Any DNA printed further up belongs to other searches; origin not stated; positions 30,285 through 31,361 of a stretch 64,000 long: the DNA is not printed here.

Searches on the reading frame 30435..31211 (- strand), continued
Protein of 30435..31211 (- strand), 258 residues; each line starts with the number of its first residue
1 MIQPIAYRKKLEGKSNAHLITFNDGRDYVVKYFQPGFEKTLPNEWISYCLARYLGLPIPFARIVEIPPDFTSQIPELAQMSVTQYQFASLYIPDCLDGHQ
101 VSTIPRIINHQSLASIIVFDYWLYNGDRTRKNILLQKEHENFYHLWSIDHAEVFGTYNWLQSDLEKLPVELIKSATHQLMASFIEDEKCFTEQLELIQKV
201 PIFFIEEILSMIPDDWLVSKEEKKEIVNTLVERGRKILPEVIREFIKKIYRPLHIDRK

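Call 25: search_protein_representatives(protein=window:30435-31211:-)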
Query: 258 residues. Proteins with E-value up to 0.001 (for the whole library): 1077; up to 1e-10: 187; up to 1e-30: 18. The best 150 are listed.
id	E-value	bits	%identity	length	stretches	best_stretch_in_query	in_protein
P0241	1.7e-104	365.1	61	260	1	1-255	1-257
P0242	9.1e-73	261.1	66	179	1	80-256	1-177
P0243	6.9e-71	254.9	46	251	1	4-252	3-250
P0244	2.0e-62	227.1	66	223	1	93-250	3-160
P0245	1.8e-59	217.5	45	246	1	13-251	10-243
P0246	5.0e-56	206.2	42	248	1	7-247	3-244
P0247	2.1e-47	178.0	45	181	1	3-181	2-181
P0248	1.8e-41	158.5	85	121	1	1-85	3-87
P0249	6.6e-39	150.1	61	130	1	30-155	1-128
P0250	2.2e-38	148.4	82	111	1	3-84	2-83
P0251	1.2e-35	139.4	65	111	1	1-104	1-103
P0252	1.4e-34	135.9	38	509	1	2-246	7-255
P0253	1.7e-34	135.7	79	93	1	1-75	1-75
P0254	1.5e-33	132.5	34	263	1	12-243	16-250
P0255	1.5e-33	132.5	36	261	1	3-243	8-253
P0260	5.3e-30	120.9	36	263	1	3-240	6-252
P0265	9.0e-28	113.6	32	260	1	9-247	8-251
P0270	6.4e-27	110.8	31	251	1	12-249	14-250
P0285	5.3e-22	94.7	31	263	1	5-248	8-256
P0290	2.3e-20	89.4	31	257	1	3-246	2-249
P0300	8.0e-19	84.3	28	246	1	7-245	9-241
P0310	7.7e-17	77.8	32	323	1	13-234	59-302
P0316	3.1e-16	75.8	27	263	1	13-244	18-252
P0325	3.0e-15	72.6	26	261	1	11-233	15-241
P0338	1.0e-14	70.8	33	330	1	13-233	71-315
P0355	9.8e-14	67.6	27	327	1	7-242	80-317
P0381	2.3e-12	63.1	28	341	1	4-231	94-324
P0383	2.8e-12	62.9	25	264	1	15-231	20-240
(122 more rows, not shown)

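Call 26: fold_search(model_id=the predicted structure, library=pdb)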
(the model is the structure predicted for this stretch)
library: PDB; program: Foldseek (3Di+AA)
matches with E <= 10: 1230; with E <= 0.001: 22
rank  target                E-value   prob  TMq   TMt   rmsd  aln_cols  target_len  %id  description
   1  3akl_C                5.2e-05  1.00  0.53  0.49   9.4       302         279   14  Crystal structure of A Helicobacter pylori proinflammatory kinase CtkA (released 2010-12-01)
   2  5yh0_B                2.3e-04  1.00  0.55  0.40   7.2       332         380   13  The structure of DrFam20C1 (released 2018-04-11)
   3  5yh2_D                2.3e-04  1.00  0.54  0.38   7.2       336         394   13  The structure of DrFam20C1 and hFam20A complex (released 2018-04-11)
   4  5yh0_E                2.4e-04  1.00  0.54  0.39   7.4       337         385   13  The structure of DrFam20C1 (released 2018-04-11)
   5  5yh0_H                2.8e-04  1.00  0.53  0.38   7.7       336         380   10  The structure of DrFam20C1 (released 2018-04-11)
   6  5yh0_K                2.8e-04  1.00  0.51  0.37   7.9       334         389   11  The structure of DrFam20C1 (released 2018-04-11)
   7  4kqb_B                2.8e-04  1.00  0.47  0.32   9.3       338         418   13  crystal structure of the Golgi casein kinase with Mn/ADP bound (released 2013-06-26)
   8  5yh2_C                3.0e-04  1.00  0.52  0.37   7.5       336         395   13  The structure of DrFam20C1 and hFam20A complex (released 2018-04-11)
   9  4kqb_A                3.2e-04  1.00  0.47  0.32   8.4       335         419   13  crystal structure of the Golgi casein kinase with Mn/ADP bound (released 2013-06-26)
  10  5wrr_B                3.3e-04  1.00  0.48  0.31   8.8       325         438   13  Crystal structure of Fam20A (released 2017-05-03)
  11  4kqa_D                3.3e-04  1.00  0.45  0.30   9.8       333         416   14  Crystal structure of the golgi casein kinase (released 2013-06-26)
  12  5yh0_A                3.5e-04  1.00  0.57  0.41   7.0       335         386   12  The structure of DrFam20C1 (released 2018-04-11)
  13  4hne_B                3.7e-04  1.00  0.50  0.40   9.0       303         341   14  Crystal structure of the catalytic domain of human type II alpha Phosphatidylinositol 4-kinase (PI4KIIalpha) in comple (released 2014-04-09)
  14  4hnd_B                3.9e-04  1.00  0.56  0.45   7.6       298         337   15  Crystal structure of the catalytic domain of Selenomethionine substituted human PI4KIIalpha in complex with ADP (released 2014-04-09)
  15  4kqa_C                4.2e-04  1.00  0.49  0.33   8.3       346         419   12  Crystal structure of the golgi casein kinase (released 2013-06-26)
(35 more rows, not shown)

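Call 44: search_protein_families(library=padloc, proteins=[window:30435-31211:-], max_evalue=0.01)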
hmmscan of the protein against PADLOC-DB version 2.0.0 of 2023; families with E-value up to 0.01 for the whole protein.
window:30435-31211:- (258 aa): 2 families
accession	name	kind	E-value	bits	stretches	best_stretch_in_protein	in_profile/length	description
PDLC04766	PDC-M66A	-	5.9e-13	46.6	1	23-229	35-253/270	-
PDLC04340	PDC-M03A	-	0.00035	18.2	0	178-238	213-273/280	-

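Call 49: search_protein_families(library=pfam, proteins=[P0252, P0254, P0260, P0243, P0245, P0246, P0310, P0338, P0355, P0381], max_evalue=0.01)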
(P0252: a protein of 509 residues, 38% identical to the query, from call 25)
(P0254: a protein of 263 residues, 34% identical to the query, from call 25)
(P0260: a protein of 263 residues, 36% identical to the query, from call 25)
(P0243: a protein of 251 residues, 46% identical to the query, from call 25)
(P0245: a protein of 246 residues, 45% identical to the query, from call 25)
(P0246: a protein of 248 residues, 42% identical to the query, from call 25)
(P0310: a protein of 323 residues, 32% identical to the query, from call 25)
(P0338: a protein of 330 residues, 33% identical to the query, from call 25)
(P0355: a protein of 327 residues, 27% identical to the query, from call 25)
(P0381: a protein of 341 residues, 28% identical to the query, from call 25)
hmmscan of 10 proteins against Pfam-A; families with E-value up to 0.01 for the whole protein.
P0252 (509 aa): 4 families
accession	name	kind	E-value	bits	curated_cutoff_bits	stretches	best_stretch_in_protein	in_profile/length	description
PF22882.2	GT-D-like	-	4e-58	196.7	27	1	272-493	2-208/210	GT-D fold-like domain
PF20613.4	HipA_2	-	1.3e-22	80.7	27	1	14-235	7-215/240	HipA-like kinase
PF00454.33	PI3_PI4_kinase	-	8.5e-06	26.3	27.1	1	123-167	134-173/241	Phosphatidylinositol 3- and 4-kinase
PF06702.18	Fam20C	-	0.0021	18.2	26.8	1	99-178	71-144/218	Golgi casein kinase, C-terminal, Fam20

P0254 (263 aa): 3 families
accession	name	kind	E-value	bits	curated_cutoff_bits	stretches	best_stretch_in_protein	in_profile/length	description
PF20613.4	HipA_2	-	2.9e-24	86.1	27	1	14-245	8-228/240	HipA-like kinase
PF00454.33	PI3_PI4_kinase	-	4.9e-06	27.1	27.1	1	119-179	132-188/241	Phosphatidylinositol 3- and 4-kinase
PF06702.18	Fam20C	-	0.0008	19.6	26.8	1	119-165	90-134/218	Golgi casein kinase, C-terminal, Fam20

P0260 (263 aa): 2 families
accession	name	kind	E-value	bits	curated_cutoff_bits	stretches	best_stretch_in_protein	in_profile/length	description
PF20613.4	HipA_2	-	1.3e-25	90.5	27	1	11-245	5-222/240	HipA-like kinase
PF00454.33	PI3_PI4_kinase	-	4e-07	30.6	27.1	1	123-181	133-187/241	Phosphatidylinositol 3- and 4-kinase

P0243 (251 aa): 1 family
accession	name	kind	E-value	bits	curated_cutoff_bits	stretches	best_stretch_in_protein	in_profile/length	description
PF20613.4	HipA_2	-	1.4e-20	74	27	1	6-238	5-230/240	HipA-like kinase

P0245 (246 aa): 4 families
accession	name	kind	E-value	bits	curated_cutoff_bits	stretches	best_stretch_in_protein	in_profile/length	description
PF20613.4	HipA_2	-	1.5e-25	90.3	27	1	17-242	18-237/240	HipA-like kinase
PF07804.18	HipA_C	-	0.00036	20.7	30.5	1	20-65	18-62/213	HipA-like C-terminal domain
PF00454.33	PI3_PI4_kinase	-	0.00039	20.8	27.1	1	104-155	131-180/241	Phosphatidylinositol 3- and 4-kinase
PF24777.1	DUF7700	-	0.0037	17.5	25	1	132-188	54-110/115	Domain of unknown function (DUF7700)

P0246 (248 aa): 1 family
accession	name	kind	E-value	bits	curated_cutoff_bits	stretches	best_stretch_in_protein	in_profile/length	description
PF20613.4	HipA_2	-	5.5e-12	45.9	27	1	20-222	21-215/240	HipA-like kinase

P0310 (323 aa): 2 families
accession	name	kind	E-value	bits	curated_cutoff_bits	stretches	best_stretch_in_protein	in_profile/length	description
PF20613.4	HipA_2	-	6.6e-12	45.6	27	1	58-293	10-215/240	HipA-like kinase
PF07804.18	HipA_C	-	3.1e-06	27.4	30.5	1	58-193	4-136/213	HipA-like C-terminal domain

P0338 (330 aa): 1 family
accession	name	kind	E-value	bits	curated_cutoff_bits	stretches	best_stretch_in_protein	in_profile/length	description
PF20613.4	HipA_2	-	1.1e-08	35.1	27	1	71-211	11-131/240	HipA-like kinase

P0355 (327 aa): 1 family
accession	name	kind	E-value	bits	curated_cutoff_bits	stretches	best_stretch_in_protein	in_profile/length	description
PF20613.4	HipA_2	-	4.8e-21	75.5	27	1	80-306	5-219/240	HipA-like kinase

P0381 (341 aa): 1 family
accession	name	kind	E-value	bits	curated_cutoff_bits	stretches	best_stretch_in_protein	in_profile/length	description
PF20613.4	HipA_2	-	2.2e-13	50.5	27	1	101-326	9-225/240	HipA-like kinase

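Call 51: find_related_loci(query=P0252, collection=genome_contigs, flank=6000)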
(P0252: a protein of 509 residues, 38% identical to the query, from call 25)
Query P0252 (509 aa) in genome_contigs; peptide patterns used: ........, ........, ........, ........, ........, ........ (x = any residue, [..] = any of these).
15 stretches matched a pattern; 2 encode a relative of the query (tblastn E <= 1e-3); 2 distinct loci.
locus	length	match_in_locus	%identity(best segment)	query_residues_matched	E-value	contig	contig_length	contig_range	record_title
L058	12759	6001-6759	32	5-261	4e-35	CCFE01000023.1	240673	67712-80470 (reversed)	Bacillus rubiinfantis genome assembly., contig: contig00023, whole genome shotgun sequence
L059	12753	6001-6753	33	7-261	5e-35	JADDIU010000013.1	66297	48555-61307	Bacillus renqingensis strain REN2 contig13, whole genome shotgun sequence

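Call 52: find_related_loci(query=P0252, collection=metagenome_contigs, flank=8000)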
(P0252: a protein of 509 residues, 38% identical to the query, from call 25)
Query P0252 (509 aa) in metagenome_contigs; peptide patterns used: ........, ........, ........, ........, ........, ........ (x = any residue, [..] = any of these).
34 stretches matched a pattern, but none encodes a relative of the query by tblastn (E <= 1e-3).

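Call 63: search_protein_families(library=ncbifam, proteins=[L037:13425-14522:-, L037:11779-13428:-, L037:8929-10239:-, L044:8841-10532:+, L004:12828-13463:-, L004:13460-14593:-, L004:9184-9651:-, L053:8744-10450:+, L053:10405-11445:+, L037:14661-15791:+], max_evalue=0.00001)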
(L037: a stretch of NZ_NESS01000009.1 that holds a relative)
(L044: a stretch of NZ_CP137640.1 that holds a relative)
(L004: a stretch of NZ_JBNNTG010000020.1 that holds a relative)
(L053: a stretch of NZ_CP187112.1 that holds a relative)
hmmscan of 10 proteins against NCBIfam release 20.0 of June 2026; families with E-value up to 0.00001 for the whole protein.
L037:13425-14522:- (365 aa): 3 families
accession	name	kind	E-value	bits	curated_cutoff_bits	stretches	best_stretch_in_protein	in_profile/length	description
TIGR02906.1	spore_CotS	subfamily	1.5e-97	326.3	172.7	1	43-356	1-313/314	CotS family spore coat protein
NF053880.1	SprCtKinCotIBac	equivalog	1.8e-67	227.6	550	1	27-356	4-327/328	spore coat kinase CotI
TIGR02904.1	spore_ysxE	equivalog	2.7e-09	36.7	263.55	1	31-323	3-288/309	spore coat protein YsxE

L037:11779-13428:- (549 aa): 27 families (the best 25 are shown)
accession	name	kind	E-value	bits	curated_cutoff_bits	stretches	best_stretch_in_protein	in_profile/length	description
NF012028.0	PRK15484.1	subfamily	8.7e-36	123.8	618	1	84-371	101-370/380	lipopolysaccharide N-acetylglucosaminyltransferase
TIGR02149.1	glgA_Coryne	subfamily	1.5e-30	106.7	302.4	1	130-374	142-385/391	glycogen synthase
TIGR04157.1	glyco_rSAM_CFB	subfamily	5.1e-28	98.2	400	1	124-370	161-400/406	TIGR04157 family glycosyltransferase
NF041876.1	EPS_EpsE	equivalog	9e-25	87.7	400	1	143-370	173-387/389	exopolysaccharide biosynthesis GT4 family glycosyltransferase EpsE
TIGR03088.1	stp2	hypoth_equivalog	2e-24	86.3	409.05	1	133-375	137-369/374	TIGR03088 family PEP-CTERM/XrtA system glycosyltransferase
TIGR03449.1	mycothiol_MshA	equivalog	1e-22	80.7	462.5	1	124-378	157-402/406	D-inositol-3-phosphate glycosyltransferase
NF053787.1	GlcN_PG_synth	equivalog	6.1e-21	74.7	480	1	155-377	163-357/361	N-acetylglucosaminyl phosphatidylglycerol synthase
NF038295.1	EPS_HpsP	equivalog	7.1e-20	71.3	550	1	176-378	188-386/388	hormogonium polysaccharide biosynthesis glycosyltransferase HpsP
TIGR04047.1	MSMEG_0565_glyc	hypoth_equivalog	1.7e-19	70.2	259.85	1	130-376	136-371/373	MSMEG_0565 family glycosyltransferase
TIGR04063.1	stp3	hypoth_equivalog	6.5e-18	64.8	442.05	1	129-370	154-386/397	TIGR04063 family PEP-CTERM/XrtA system glycosyltransferase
NF047684.1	TeichurnBiosyTuaC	equivalog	9.8e-17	60.9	550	1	131-376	163-386/391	teichuronic acid biosynthesis protein TuaC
TIGR03999.1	thiol_BshA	equivalog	7.1e-16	58.1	273.7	1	129-370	141-364/375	N-acetyl-alpha-D-glucosaminyl L-malate synthase BshA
TIGR02472.1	sucr_P_syn_N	equivalog_domain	5.4e-15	55.1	576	1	279-371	343-433/439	sucrose-phosphate synthase, putative, glycosyltransferase domain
NF038229.1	Glyco4_Geo_Pelo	equivalog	8e-15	54.7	400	1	125-372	102-329/338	GPMC system family 4 glycosyltransferase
NF038298.1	EPS_HpsO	equivalog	4.7e-13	48.7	575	1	164-376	177-384/388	hormogonium polysaccharide biosynthesis glycosyltransferase HpsO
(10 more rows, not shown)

L037:8929-10239:- (436 aa): 7 families
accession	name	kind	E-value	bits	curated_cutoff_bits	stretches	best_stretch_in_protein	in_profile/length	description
NF047673.2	TeichurnBiosyTuaD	equivalog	1.7e-162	541.5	700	1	2-434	3-434/439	UDP-glucose 6-dehydrogenase TuaD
TIGR03026.1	NDP-sugDHase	subfamily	2.8e-140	467.7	189.8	1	1-411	1-413/413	nucleotide sugar dehydrogenase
NF041297.1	UDPGDh_AglM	equivalog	2.6e-120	402.3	670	1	1-416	1-420/429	UDP-glucose 6-dehydrogenase AglM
NF040825.1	UDPMaNacDH_Arch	equivalog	2.7e-62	211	750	1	1-415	1-403/418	UDP-N-acetyl-D-mannosamine dehydrogenase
NF008286.0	PRK11064.1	equivalog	3.7e-49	167.4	459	1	2-399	5-409/420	UDP-N-acetyl-D-mannosamine dehydrogenase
NF011631.0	PRK15057.1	equivalog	1.4e-43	149.5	757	1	1-356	1-343/388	UDP-glucose 6-dehydrogenase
NF011729.0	PRK15182.1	equivalog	1.3e-18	67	592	1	2-392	8-394/425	Vi polysaccharide biosynthesis UDP-N-acetylglucosamine C-6 dehydrogenase TviB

L044:8841-10532:+ (563 aa): 5 families
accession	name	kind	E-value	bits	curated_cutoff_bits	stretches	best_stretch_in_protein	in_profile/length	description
TIGR00704.1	NaPi_cotrn_rel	hypoth_equivalog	3.8e-74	250.1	210.1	1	27-336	3-307/308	Na/Pi-cotransporter II-related protein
NF037997.1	Na_Pi_symport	subfamily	4.8e-71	239.6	50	1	35-327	5-291/294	Na/Pi symporter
TIGR01013.1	2a58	subfamily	4.7e-37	128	306.15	3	41-146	10-119/456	sodium-dependent inorganic phosphate transporter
TIGR02135.1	phoU_full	equivalog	7.5e-22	78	130.25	1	362-558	8-203/212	phosphate signaling complex protein PhoU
NF008332.0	PRK11115.1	equivalog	1.2e-06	28.2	342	0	475-560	27-115/239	phosphate signaling complex protein PhoU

L004:12828-13463:- (211 aa): 20 families
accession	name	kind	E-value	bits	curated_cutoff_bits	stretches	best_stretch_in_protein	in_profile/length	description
TIGR03570.1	NeuD_NnaD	subfamily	1.2e-61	207.9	160.8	1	3-205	1-202/202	NeuD/PglB/VioB family sugar acetyltransferase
NF003657.0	PRK05289.1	equivalog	1.6e-13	50.4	226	1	96-206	81-192/264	acyl-ACP--UDP-N-acetylglucosamine O-acyltransferase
TIGR01852.1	lipid_A_lpxA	equivalog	6.2e-12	45.3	231.05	1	96-206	76-187/254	acyl-ACP--UDP-N-acetylglucosamine O-acyltransferase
TIGR01853.1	lipid_A_lpxD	equivalog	7.5e-12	44.8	242.5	2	134-209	232-307/325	UDP-3-O-(3-hydroxymyristoyl)glucosamine N-acyltransferase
NF002060.0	PRK00892.1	subfamily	1.4e-11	44.1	207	1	90-155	119-184/345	UDP-3-O-(3-hydroxymyristoyl)glucosamine N-acyltransferase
NF050158.1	CarbAnhydGPos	equivalog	2.2e-10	40.5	250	1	89-210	20-143/172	gamma carbonic anhydrase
TIGR03532.1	DapD_Ac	equivalog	4.2e-10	39.6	231.75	1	94-211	90-215/231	2,3,4,5-tetrahydropyridine-2,6-dicarboxylate N-acetyltransferase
NF041874.1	EPS_EpsC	equivalog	5.7e-09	35.9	150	0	163-207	120-164/168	serine O-acetyltransferase EpsC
TIGR03308.1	phn_thr-fam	hypoth_equivalog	8.5e-09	35.5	201.65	1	156-207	108-159/204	phosphonate metabolim protein, transferase hexapeptide repeat family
TIGR01172.1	cysE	equivalog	2e-08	34.4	210.65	0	89-171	60-146/162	serine O-acetyltransferase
NF007797.0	PRK10502.1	subfamily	4.5e-08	32.9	192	0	157-208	126-177/183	WcaF family extracellular polysaccharide biosynthesis acetyltransferase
NF010937.0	PRK14357.1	equivalog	8.2e-08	31.5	658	1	105-208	315-435/448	bifunctional UDP-N-acetylglucosamine diphosphorylase/glucosamine-1-phosphate N-acetyltransferase GlmU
TIGR01173.1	glmU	equivalog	9.1e-08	31.4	366.85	0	48-166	229-342/452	bifunctional UDP-N-acetylglucosamine diphosphorylase/glucosamine-1-phosphate N-acetyltransferase GlmU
NF010935.0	PRK14355.1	equivalog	5.1e-07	28.7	718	0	89-152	273-334/459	bifunctional UDP-N-acetylglucosamine diphosphorylase/glucosamine-1-phosphate N-acetyltransferase GlmU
NF010933.0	PRK14353.1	equivalog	6.6e-07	28.3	505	1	105-208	312-432/453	bifunctional UDP-N-acetylglucosamine diphosphorylase/glucosamine-1-phosphate N-acetyltransferase GlmU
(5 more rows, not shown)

L004:13460-14593:- (377 aa): 7 families
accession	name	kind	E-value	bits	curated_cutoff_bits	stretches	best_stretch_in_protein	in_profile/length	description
TIGR04427.1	PLP_DesI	equivalog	3.3e-60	204.3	650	1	11-371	25-379/390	dTDP-4-dehydro-6-deoxyglucose aminotransferase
TIGR03588.1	PseC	equivalog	1.4e-41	142.6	423.5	1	36-373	28-378/380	UDP-4-amino-4,6-dideoxy-N-acetyl-beta-L-altrosamine transaminase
NF008658.2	PRK11658.1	equivalog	3.2e-37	128.1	631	1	7-372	5-374/379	UDP-4-amino-4-deoxy-L-arabinose aminotransferase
TIGR04181.1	NHT_00031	hypoth_equivalog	9.6e-36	123.4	420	1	8-354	2-357/359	LegC family aminotransferase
NF008687.0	PRK11706.1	equivalog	7.4e-30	103.9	375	1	6-372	1-371/375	dTDP-4-amino-4,6-dideoxygalactose transaminase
TIGR02379.1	ECA_wecE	subfamily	1.5e-20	73.3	434.85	1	7-373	2-373/376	dTDP-4-amino-4,6-dideoxy-D-glucose transaminase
NF011936.0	PRK15407.1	equivalog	6.2e-11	41.6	423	0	231-368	288-429/440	lipopolysaccharide biosynthesis protein RfbH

L004:9184-9651:- (155 aa): 2 families
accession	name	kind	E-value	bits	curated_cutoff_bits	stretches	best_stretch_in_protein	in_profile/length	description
TIGR01221.1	rmlC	equivalog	1.2e-21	77.3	155.75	1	2-153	3-157/176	dTDP-4-dehydrorhamnose 3,5-epimerase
NF047837.1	UDPAcbARedWbcJ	equivalog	1.4e-06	27.5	500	1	13-136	250-363/372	UDP-2-acetamido-2,6-beta-L-arabino-hexul-4-ose reductase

L053:8744-10450:+ (568 aa): 0 families

L053:10405-11445:+ (346 aa): 7 families
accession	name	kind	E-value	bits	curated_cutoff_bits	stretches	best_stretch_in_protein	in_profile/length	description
NF047588.1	GlcsyltransPgfSStrep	equivalog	1.7e-71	241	500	1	18-323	3-303/308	glycosyltransferase PgfS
NF007986.1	PRK10714.1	equivalog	8.9e-44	149.8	529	1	15-323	5-309/316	undecaprenyl-phosphate 4-deoxy-4-formamido-L-arabinose transferase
TIGR03937.1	PgaC_IcaA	equivalog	2.5e-14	53.1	422.3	1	13-134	42-152/407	poly-beta-1,6-N-acetyl-D-glucosamine synthase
NF058614.1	PPMAGASynPpgS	equivalog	5.1e-09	35.9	370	1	20-159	4-134/226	polyprenyl-phospho-N-acetylgalactosaminyl synthase PpgS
NF041875.1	EPS_EpsD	equivalog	1.5e-08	34.4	370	1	18-166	1-142/325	exopolysaccharide biosynthesis glycosyltransferase EpsD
TIGR03111.1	glyc2_xrt_Gpos1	hypoth_equivalog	9.7e-07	27.9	363.95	1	13-138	46-162/439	TIGR03111 family XrtG-associated glycosyltransferase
NF007482.0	PRK10073.1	equivalog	1.2e-06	27.7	423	1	13-123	3-103/334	glycosyltransferase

L037:14661-15791:+ (376 aa): 24 families
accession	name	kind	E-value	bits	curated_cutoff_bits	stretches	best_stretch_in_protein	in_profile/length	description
TIGR01181.1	dTDP_gluc_dehyt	equivalog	1.2e-46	159.3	365.1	1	54-373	1-315/321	dTDP-glucose 4,6-dehydratase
TIGR01179.1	galE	equivalog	1.1e-40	139.5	262.3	1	54-373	1-329/332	UDP-glucose 4-epimerase GalE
NF011728.1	PRK15181.1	equivalog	1.2e-37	129.7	760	1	52-371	15-339/348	Vi polysaccharide biosynthesis UDP-N-acetylglucosaminuronic acid C-4 epimerase TviC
TIGR04180.1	EDH_00030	hypoth_equivalog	7.9e-36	123.6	475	1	55-327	1-263/297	NAD-dependent 4,6-dehydratase LegB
TIGR02197.1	heptose_epim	equivalog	1.1e-33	116.7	274.6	1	55-370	1-314/316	ADP-glyceromanno-heptose 6-epimerase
NF007582.0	PRK10217.1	equivalog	8.5e-23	81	698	1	53-369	2-331/355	dTDP-glucose 4,6-dehydratase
NF007490.0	PRK10084.1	subfamily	1.7e-22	79.9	649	1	54-371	2-336/361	dTDP-glucose 4,6-dehydratase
NF007956.0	PRK10675.1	subfamily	4.8e-22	78.5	394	1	54-215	2-160/338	UDP-glucose 4-epimerase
NF008872.0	PRK11908.1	equivalog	7.8e-22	77.8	294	1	53-305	2-255/349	bifunctional UDP-4-keto-pentose/UDP-xylose synthase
TIGR02622.1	CDP_4_6_dhtase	equivalog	3.1e-21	75.9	278.45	1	52-223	4-173/352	CDP-glucose 4,6-dehydratase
NF005998.1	PRK08125.1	equivalog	4.5e-19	68.3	777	1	39-305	304-569/649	bifunctional UDP-4-amino-4-deoxy-L-arabinose formyltransferase/UDP-glucuronic acid oxidase ArnA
NF042423.1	oxyalk_red_Shew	equivalog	1.2e-18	67.3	580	1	50-312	6-249/331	2-alkyl-3-oxoalkanoate reductase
NF042422.1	oxyalk_red_OleD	equivalog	3.9e-18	65.9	580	1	54-322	2-252/329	2-alkyl-3-oxoalkanoate reductase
NF041015.1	UDPsulfquin_syn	equivalog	1.4e-17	63.8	575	1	53-184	1-149/384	UDP-sulfoquinovose synthase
NF043036.1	ErythonDh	equivalog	9.3e-17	61.2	325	1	54-254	2-199/321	D-erythronate dehydrogenase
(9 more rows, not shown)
